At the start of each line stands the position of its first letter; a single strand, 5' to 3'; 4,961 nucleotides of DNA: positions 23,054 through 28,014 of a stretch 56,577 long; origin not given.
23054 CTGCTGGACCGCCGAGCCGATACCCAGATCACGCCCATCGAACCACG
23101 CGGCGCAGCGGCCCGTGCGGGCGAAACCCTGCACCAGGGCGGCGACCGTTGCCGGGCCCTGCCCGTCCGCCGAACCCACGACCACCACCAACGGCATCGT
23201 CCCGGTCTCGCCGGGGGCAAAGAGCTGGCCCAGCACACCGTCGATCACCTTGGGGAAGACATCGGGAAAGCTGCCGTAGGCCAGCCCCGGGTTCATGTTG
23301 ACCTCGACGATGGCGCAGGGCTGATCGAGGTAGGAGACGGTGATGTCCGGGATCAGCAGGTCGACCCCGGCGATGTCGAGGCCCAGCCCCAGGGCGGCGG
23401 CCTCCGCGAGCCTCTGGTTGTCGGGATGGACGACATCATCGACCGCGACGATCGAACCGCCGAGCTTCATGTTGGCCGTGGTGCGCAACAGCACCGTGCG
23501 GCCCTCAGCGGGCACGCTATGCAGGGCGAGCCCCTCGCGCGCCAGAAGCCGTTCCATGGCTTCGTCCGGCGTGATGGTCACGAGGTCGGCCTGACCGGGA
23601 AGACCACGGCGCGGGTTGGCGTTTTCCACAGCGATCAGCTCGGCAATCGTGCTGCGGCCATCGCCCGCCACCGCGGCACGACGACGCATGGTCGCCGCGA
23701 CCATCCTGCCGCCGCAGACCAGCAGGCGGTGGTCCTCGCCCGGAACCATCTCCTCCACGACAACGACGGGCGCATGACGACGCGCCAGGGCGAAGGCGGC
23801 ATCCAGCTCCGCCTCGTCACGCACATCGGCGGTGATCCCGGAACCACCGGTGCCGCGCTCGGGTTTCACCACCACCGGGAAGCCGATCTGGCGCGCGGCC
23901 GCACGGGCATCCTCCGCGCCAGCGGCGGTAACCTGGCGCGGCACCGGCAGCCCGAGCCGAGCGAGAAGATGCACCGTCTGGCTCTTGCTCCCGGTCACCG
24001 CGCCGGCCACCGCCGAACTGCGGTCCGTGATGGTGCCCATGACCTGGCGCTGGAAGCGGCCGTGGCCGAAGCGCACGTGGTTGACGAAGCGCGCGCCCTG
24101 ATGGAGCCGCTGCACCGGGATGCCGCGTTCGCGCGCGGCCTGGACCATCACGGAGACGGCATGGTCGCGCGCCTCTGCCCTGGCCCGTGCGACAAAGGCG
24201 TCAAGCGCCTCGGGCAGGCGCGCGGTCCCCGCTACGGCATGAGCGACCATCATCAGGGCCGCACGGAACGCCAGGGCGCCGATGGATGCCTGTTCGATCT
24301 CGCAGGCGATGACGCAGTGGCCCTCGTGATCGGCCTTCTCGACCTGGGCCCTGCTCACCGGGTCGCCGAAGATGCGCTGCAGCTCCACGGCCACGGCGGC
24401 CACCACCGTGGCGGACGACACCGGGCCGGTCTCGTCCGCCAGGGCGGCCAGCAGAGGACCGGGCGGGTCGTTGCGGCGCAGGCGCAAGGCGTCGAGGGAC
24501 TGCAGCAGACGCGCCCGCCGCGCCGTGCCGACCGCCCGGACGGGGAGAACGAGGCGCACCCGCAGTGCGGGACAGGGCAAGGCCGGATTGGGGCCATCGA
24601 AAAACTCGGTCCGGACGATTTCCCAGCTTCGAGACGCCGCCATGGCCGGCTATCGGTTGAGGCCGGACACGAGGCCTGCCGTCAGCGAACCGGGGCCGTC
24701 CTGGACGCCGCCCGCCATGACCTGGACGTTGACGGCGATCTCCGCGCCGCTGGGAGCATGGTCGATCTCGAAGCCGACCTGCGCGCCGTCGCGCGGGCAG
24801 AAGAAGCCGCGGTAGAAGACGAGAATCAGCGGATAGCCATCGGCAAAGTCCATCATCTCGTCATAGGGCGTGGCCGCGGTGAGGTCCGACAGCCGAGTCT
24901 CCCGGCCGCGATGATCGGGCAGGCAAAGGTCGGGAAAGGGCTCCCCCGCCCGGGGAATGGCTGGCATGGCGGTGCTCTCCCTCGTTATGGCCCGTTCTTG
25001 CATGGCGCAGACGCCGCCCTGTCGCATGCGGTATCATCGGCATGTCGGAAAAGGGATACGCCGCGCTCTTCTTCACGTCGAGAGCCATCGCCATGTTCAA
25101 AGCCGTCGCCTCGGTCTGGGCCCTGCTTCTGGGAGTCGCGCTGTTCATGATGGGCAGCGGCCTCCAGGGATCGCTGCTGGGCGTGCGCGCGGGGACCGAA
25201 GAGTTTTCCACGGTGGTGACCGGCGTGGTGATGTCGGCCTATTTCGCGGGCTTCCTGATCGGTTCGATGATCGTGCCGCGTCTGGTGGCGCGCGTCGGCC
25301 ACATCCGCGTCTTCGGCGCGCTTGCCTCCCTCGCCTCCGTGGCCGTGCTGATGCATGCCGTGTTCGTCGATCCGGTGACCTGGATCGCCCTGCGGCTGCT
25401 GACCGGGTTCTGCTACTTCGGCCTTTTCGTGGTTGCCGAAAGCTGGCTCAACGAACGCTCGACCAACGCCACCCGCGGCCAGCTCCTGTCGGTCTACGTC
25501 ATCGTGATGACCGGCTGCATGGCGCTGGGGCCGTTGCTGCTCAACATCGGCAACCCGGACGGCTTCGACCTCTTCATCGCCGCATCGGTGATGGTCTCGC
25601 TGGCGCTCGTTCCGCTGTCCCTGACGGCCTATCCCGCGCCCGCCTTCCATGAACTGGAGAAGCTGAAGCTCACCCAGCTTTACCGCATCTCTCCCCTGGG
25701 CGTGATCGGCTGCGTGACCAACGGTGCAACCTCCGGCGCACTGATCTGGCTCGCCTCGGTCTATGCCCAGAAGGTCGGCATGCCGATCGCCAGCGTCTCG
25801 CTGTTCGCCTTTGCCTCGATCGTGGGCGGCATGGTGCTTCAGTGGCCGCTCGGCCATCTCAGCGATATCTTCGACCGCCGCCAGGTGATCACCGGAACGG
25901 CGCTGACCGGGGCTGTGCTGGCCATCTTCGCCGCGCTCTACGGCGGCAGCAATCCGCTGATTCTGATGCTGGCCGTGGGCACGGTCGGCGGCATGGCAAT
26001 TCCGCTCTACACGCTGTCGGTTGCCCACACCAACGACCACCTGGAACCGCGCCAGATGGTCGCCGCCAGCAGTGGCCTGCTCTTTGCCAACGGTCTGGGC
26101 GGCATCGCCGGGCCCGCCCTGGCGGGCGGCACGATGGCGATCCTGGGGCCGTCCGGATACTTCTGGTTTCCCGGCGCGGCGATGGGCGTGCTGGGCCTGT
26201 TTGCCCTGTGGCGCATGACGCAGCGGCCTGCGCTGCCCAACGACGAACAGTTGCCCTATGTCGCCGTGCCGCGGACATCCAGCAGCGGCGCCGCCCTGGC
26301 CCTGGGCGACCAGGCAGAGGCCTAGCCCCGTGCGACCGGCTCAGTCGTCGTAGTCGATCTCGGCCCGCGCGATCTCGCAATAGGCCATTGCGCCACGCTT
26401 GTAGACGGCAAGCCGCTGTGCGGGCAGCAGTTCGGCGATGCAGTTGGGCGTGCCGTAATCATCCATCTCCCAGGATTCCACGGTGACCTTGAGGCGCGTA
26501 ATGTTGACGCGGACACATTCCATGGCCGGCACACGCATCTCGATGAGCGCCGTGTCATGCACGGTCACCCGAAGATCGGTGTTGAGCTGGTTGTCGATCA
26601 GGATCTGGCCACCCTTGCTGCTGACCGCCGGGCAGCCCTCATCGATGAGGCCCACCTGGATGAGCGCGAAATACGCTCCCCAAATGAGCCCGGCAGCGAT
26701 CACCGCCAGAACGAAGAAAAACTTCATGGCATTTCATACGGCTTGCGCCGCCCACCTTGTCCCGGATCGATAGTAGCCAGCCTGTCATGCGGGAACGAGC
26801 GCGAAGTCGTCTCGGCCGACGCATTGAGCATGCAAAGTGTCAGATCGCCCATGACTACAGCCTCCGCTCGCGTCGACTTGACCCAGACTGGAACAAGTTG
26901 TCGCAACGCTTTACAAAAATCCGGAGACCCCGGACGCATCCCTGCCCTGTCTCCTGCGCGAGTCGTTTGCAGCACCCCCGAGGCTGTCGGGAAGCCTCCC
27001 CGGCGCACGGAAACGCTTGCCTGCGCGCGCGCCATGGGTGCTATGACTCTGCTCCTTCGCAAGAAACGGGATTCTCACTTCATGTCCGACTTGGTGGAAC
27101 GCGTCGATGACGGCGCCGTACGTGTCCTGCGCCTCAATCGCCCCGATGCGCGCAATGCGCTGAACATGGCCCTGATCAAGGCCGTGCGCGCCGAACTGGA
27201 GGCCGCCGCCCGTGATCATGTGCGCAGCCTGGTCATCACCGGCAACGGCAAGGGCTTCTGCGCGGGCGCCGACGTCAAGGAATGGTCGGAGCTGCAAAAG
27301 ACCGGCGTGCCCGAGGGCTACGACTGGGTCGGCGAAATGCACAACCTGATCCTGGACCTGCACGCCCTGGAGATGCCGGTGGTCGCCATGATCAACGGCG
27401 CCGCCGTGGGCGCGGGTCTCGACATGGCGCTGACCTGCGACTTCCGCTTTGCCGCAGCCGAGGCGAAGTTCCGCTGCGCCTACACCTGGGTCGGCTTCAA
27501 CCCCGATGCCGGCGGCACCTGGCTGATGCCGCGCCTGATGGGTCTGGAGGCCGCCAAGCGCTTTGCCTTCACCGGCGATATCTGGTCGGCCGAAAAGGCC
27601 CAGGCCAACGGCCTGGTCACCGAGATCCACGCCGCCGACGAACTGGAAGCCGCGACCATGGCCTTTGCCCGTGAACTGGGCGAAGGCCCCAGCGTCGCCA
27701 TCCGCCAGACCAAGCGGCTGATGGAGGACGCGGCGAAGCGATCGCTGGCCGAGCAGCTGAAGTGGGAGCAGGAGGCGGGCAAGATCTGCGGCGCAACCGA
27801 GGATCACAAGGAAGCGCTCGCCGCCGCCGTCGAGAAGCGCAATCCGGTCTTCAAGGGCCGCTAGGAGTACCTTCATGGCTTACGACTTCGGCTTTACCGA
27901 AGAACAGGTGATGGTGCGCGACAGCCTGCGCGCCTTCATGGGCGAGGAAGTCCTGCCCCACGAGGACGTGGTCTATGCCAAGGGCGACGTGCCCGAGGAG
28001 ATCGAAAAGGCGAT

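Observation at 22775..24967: CphA2-like truncated cyanophycin-synthetase homologue in a non-cyanobacterial catabolic context, with no cyanophycinase nearby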

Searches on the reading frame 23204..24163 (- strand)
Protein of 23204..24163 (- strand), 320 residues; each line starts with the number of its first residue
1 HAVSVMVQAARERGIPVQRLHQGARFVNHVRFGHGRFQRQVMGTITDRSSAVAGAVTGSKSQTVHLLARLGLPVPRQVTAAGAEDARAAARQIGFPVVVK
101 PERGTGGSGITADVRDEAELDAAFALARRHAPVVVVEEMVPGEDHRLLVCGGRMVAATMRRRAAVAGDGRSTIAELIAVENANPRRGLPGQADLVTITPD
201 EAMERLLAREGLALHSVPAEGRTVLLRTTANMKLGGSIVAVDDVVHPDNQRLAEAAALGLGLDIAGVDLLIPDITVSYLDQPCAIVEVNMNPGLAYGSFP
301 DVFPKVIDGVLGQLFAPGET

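Call 44: search_solved_structures(query=window:23204-24163:-, max_evalue=1e-20, show_alignments=0)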
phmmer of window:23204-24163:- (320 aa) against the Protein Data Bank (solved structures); distinct sequences matched with E-value up to 1e-20: 9.
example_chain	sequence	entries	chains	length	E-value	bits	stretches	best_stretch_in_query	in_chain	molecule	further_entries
7lgn_A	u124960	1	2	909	1.2e-65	225.1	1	6-316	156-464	Cyanophycin synthase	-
7lgm_A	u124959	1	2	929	3.1e-63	217.2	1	5-305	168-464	Cyanophycin synthase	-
7wac_A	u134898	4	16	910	3.1e-52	181.1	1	5-301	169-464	Cyanophycin synthase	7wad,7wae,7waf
8fxh_A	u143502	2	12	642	9.5e-49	169.7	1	7-297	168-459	RimK domain-containing protein ATP-grasp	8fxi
7lg5_A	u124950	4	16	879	3.1e-46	161.4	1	7-318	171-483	Cyanophycin synthase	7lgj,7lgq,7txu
7txv_A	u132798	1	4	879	3.1e-46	161.4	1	7-318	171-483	Cyanophycin synthase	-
7ta5_A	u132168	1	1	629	1.1e-44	156.3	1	6-301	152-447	Glutathione synthase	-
3ln7_A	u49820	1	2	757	1.3e-29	106.8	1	12-301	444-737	Glutathione biosynthesis bifunctional protein gshAB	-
3ln6_A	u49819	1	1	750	1.1e-28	103.8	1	22-296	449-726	Glutathione biosynthesis bifunctional protein gshAB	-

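Call 45: search_solved_structures(query=window:23204-24163:-, max_evalue=1e-47, show_alignments=5)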
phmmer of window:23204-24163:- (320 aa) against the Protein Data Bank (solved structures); distinct sequences matched with E-value up to 1e-47: 4.
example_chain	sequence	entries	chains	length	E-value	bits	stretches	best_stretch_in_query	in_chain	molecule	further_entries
7lgn_A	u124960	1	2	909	1.2e-65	225.1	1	6-316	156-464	Cyanophycin synthase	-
7lgm_A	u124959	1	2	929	3.1e-63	217.2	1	5-305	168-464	Cyanophycin synthase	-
7wac_A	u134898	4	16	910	3.1e-52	181.1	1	5-301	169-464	Cyanophycin synthase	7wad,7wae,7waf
8fxh_A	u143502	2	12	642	9.5e-49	169.7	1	7-297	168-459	RimK domain-containing protein ATP-grasp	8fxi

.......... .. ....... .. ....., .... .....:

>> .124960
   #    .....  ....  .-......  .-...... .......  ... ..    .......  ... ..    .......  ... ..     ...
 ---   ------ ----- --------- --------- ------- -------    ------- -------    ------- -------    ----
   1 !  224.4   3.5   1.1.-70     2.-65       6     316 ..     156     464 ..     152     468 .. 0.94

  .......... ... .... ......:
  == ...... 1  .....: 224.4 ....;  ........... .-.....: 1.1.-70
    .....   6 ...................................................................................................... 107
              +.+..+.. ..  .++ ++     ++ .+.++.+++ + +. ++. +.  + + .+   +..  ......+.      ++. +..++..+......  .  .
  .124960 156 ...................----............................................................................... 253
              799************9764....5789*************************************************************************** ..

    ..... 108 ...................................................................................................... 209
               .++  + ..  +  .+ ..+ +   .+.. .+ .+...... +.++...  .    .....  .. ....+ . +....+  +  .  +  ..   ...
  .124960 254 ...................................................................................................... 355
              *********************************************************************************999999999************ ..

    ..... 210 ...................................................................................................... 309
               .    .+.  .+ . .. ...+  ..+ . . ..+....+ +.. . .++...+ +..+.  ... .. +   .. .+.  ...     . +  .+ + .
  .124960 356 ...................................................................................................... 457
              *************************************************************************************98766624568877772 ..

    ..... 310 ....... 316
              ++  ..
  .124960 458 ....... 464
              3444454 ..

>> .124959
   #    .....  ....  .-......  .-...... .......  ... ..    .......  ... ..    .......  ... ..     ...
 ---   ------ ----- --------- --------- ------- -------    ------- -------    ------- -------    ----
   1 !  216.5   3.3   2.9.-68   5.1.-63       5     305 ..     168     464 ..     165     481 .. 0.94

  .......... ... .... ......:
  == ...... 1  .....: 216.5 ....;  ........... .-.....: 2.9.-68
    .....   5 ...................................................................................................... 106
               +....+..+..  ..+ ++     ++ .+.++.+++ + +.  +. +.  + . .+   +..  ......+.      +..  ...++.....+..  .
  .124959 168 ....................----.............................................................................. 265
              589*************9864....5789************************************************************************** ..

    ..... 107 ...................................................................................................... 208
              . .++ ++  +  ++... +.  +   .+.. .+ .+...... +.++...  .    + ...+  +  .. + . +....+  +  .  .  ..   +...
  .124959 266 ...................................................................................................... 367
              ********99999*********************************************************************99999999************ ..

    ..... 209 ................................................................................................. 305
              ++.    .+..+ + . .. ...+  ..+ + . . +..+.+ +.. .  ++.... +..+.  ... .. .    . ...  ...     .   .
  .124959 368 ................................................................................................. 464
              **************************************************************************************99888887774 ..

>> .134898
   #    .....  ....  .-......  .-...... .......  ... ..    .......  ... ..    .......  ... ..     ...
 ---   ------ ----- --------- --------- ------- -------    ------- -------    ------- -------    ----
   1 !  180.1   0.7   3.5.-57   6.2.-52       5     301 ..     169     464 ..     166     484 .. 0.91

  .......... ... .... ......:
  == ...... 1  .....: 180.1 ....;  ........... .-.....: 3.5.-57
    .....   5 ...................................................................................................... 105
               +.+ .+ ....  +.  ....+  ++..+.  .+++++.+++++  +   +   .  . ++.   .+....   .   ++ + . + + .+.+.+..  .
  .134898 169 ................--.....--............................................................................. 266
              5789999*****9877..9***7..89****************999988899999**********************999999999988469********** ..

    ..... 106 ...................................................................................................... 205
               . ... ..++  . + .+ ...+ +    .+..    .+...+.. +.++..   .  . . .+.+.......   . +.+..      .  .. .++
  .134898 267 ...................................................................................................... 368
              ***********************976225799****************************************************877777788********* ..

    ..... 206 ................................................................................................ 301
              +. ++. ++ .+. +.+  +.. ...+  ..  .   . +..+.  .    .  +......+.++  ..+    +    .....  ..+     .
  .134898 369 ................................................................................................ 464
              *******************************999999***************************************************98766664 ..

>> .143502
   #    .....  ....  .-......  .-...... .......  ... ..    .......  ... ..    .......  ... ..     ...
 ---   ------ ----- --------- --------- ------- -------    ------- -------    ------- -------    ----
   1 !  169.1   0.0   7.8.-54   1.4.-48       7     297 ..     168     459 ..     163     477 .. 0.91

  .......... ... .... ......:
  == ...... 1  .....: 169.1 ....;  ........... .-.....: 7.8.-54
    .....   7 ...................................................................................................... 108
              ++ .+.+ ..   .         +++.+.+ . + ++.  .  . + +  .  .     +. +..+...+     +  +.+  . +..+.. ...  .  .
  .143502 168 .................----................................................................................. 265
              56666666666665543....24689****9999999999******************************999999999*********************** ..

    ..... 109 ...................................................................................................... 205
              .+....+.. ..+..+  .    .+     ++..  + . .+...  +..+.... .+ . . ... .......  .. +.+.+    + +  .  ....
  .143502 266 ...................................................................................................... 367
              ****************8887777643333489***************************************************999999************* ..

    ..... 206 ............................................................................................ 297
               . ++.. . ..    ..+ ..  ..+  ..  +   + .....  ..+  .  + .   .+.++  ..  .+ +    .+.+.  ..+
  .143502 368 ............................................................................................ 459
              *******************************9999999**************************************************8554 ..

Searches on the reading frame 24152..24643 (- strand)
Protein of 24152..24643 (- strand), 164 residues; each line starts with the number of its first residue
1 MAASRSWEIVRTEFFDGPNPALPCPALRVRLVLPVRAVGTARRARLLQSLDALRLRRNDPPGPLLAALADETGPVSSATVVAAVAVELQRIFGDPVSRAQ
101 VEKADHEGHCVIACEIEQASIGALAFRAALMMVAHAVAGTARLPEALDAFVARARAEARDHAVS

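Call 29: search_solved_structures(query=window:24152-24643:-, max_evalue=10, show_alignments=2)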
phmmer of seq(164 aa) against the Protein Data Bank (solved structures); distinct sequences matched with E-value up to 10: 3.
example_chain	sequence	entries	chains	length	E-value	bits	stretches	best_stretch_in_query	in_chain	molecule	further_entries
7dzy_L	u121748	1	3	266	0.28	14.7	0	100-121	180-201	Fab light chain of enhancing antibody 2490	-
7fjs_L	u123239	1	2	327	0.44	14.1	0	100-121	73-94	T6 light chain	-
7wac_A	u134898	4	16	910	0.5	13.9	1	79-143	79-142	Cyanophycin synthase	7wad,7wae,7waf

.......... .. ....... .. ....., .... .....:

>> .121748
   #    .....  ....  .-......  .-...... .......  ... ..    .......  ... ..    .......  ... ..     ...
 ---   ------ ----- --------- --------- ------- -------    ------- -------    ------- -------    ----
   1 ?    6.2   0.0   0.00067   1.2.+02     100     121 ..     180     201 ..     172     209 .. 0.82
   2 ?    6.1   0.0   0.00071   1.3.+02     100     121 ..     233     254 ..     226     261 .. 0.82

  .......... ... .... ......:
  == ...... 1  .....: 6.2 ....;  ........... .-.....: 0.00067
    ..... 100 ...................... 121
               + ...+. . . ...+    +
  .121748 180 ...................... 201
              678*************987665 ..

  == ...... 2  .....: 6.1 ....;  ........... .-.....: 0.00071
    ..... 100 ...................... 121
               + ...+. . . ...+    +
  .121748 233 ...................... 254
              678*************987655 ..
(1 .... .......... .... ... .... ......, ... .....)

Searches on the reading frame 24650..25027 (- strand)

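Call 3: search_protein_families(library=pfam, proteins=[window:24650-25027:-], max_evalue=1)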
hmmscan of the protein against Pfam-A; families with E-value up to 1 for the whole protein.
window:24650-25027:- (125 aa): 1 family
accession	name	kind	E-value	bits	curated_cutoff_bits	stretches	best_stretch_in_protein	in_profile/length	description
PF00578.27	AhpC-TSA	-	0.02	15.2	26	1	28-78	2-39/124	AhpC/TSA family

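Call 4: search_protein_families(library=ncbifam, proteins=[window:24650-25027:-], max_evalue=1)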
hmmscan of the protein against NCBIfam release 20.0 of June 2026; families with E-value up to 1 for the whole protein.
window:24650-25027:- (125 aa): 0 families

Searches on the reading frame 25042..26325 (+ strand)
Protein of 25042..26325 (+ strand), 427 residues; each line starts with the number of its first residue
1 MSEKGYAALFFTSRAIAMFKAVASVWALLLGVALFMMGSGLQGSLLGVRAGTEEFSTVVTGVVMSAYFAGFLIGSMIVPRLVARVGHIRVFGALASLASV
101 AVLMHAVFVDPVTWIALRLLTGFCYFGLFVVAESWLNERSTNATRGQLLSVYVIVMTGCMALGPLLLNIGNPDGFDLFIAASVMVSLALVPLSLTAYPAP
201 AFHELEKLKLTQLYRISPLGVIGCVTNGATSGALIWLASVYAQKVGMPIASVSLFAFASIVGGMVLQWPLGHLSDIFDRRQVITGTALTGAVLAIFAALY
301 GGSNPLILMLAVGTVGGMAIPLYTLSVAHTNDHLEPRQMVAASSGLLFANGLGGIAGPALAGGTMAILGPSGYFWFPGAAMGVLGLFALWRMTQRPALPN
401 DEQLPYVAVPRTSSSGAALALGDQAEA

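Call 8: search_protein_families(library=pfam, proteins=[window:25042-26325:+], max_evalue=0.001)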
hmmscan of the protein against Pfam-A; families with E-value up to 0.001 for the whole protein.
window:25042-26325:+ (427 aa): 2 families
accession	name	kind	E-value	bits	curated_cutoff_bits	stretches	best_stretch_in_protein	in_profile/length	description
PF07690.21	MFS_1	-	3.7e-25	89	33.4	2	225-402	7-183/347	Major Facilitator Superfamily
PF05977.19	MFS_3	-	2.3e-06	26.8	27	1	250-394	45-193/524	Transmembrane secretion effector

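Call 80: search_protein_families(library=ncbifam, proteins=[window:25042-26325:+], max_evalue=0.00001)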
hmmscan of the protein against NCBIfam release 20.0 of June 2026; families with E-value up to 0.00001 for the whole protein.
window:25042-26325:+ (427 aa): 1 family
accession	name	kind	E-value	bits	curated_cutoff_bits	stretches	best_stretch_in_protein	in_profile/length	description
NF002962.0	PRK03633.1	equivalog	6.5e-34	117.6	361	1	24-366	7-346/382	MFS transporter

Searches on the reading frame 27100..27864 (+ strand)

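Call 36: search_protein_families(library=pfam, proteins=[window:27100-27864:+], max_evalue=0.0001)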
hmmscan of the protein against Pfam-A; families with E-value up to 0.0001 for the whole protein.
window:27100-27864:+ (254 aa): 2 families
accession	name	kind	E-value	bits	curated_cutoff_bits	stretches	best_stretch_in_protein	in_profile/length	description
PF00378.25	ECH_1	-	3.1e-52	177.8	27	1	6-253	5-250/251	Enoyl-CoA hydratase/isomerase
PF16113.10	ECH_2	-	1.4e-34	120.5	27.2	1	7-225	1-220/335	Enoyl-CoA hydratase/isomerase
